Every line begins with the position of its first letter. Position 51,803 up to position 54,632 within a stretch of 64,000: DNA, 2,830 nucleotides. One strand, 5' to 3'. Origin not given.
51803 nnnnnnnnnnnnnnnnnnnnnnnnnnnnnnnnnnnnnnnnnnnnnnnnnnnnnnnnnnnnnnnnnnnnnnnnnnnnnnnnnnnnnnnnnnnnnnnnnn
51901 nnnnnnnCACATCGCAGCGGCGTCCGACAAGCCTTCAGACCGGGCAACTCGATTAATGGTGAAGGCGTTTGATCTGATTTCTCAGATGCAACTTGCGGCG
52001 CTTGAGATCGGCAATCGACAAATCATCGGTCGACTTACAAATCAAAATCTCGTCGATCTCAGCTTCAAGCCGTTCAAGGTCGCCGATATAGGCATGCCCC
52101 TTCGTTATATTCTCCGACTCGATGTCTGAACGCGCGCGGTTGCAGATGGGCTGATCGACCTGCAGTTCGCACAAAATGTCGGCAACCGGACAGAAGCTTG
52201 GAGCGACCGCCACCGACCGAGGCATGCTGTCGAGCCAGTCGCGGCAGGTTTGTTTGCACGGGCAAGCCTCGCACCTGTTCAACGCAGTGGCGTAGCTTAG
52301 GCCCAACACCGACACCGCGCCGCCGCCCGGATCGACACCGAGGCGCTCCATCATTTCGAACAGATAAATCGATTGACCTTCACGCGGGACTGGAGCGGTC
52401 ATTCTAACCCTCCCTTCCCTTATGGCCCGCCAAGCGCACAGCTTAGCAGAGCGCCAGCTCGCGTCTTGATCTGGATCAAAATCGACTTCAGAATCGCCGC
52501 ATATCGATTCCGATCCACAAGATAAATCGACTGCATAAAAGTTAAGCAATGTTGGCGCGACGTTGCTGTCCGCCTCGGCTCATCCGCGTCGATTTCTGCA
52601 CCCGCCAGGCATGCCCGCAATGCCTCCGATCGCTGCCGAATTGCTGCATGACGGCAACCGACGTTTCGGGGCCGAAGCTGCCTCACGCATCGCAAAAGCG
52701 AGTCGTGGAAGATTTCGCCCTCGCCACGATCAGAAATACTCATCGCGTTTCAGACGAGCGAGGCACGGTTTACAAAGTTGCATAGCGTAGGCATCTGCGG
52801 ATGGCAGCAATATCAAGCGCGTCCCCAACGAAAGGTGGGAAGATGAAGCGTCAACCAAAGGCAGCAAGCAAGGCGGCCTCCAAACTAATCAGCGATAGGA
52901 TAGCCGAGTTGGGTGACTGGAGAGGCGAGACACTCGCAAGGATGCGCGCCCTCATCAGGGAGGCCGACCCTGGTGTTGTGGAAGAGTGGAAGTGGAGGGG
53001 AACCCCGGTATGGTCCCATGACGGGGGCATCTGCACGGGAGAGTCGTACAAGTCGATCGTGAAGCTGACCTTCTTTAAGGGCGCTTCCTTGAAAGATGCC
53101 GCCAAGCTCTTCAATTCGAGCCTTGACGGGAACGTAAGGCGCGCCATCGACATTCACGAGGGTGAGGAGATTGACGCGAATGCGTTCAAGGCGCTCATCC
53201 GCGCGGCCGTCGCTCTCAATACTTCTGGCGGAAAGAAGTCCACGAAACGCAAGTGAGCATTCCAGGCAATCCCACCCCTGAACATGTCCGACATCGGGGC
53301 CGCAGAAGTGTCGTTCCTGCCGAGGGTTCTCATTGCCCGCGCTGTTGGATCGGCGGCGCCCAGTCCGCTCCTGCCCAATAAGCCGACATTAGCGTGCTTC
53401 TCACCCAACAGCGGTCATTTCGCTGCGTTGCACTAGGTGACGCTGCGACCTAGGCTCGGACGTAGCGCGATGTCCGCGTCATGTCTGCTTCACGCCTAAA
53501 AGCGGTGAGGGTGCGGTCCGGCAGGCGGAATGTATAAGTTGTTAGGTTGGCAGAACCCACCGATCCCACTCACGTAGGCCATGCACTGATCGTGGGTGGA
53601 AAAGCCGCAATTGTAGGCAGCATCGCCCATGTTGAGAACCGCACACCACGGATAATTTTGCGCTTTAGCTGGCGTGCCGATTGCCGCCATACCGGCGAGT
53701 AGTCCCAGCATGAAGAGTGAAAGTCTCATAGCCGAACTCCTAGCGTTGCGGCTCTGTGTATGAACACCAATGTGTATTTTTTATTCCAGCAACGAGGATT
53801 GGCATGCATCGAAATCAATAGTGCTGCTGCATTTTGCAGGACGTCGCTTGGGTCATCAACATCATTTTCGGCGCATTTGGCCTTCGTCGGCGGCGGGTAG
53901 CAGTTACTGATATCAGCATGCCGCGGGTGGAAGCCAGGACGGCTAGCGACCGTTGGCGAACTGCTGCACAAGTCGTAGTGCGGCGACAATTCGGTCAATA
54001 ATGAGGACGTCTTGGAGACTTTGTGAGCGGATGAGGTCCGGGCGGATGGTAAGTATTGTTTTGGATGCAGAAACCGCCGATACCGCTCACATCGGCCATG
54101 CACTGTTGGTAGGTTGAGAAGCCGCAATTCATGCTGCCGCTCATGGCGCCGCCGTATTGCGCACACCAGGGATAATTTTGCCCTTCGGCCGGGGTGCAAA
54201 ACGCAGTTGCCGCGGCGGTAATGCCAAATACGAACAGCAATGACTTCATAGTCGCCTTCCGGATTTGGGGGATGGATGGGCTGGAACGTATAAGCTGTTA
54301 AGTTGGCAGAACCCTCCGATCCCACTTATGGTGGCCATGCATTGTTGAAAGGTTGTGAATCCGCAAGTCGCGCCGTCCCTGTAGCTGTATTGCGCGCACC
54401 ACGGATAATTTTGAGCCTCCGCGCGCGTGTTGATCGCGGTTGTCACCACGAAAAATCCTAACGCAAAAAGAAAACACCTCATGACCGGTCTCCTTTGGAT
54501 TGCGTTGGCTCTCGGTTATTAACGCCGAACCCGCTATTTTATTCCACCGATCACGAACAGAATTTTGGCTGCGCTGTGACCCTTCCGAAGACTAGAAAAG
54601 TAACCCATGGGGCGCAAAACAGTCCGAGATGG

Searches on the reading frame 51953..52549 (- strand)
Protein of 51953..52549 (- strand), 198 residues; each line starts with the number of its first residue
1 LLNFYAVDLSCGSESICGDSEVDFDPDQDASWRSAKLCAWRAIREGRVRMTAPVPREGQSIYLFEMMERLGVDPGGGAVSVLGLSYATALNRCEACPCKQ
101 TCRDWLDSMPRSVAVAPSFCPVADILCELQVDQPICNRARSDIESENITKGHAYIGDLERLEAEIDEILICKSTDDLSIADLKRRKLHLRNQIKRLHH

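Call 12: search_protein_families(library=pfam, proteins=[window:51953-52549:-], max_evalue=0.1)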
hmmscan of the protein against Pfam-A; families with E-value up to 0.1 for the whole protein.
window:51953-52549:- (198 aa): 2 families
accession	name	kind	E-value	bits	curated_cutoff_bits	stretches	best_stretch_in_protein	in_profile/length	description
PF20056.4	DUF6455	-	1.1e-08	35.4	23.7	1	65-130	16-83/85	Family of unknown function (DUF6455)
PF04325.18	DUF465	-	1e-06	29.1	25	1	160-196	10-47/48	Protein of unknown function (DUF465)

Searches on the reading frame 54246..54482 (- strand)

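Call 12: search_protein_families(library=pfam, proteins=[window:54246-54482:-], max_evalue=0.1)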
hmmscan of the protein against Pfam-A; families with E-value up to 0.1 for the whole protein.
window:54246-54482:- (78 aa): 1 family
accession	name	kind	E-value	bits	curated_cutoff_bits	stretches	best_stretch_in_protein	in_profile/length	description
PF12071.13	DUF3551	-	2.5e-13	50.4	26.5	1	5-66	6-70/78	Protein of unknown function (DUF3551)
